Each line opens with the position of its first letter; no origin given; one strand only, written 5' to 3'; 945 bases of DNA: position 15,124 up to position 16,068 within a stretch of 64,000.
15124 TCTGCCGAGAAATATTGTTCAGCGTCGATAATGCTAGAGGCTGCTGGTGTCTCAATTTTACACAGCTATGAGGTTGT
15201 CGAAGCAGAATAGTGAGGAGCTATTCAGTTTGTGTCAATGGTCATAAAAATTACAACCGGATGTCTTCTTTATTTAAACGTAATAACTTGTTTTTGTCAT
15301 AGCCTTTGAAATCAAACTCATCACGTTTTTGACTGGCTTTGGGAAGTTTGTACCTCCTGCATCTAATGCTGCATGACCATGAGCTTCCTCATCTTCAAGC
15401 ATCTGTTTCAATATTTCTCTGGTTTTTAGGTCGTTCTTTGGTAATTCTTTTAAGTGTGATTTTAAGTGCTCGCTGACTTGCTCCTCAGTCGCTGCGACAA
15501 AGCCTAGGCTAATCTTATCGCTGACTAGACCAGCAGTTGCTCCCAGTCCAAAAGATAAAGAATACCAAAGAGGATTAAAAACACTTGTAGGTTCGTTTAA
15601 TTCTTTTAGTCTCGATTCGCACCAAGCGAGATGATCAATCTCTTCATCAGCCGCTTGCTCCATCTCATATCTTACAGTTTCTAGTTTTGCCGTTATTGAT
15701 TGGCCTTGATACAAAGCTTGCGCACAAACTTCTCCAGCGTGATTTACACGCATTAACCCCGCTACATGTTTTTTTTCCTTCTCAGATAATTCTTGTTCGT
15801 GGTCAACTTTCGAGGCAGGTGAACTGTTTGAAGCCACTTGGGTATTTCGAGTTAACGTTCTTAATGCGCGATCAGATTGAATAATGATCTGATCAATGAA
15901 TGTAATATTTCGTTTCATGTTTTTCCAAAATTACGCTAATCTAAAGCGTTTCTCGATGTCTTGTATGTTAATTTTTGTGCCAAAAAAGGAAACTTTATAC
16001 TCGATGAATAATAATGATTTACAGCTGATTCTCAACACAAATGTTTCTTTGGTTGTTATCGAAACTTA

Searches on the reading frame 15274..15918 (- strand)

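Call 54: search_protein_families(library=ncbifam, proteins=[window:15274-15918:-], max_evalue=1e-25)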
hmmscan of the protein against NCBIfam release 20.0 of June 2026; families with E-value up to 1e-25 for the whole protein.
window:15274-15918:- (214 aa): 1 family
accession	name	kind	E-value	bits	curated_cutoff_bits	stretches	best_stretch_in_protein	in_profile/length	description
NF033656.1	DMQ_monoox_COQ7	equivalog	2.7e-90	301.5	180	1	9-214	1-205/205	2-polyprenyl-3-methyl-6-methoxy-1,4-benzoquinone monooxygenase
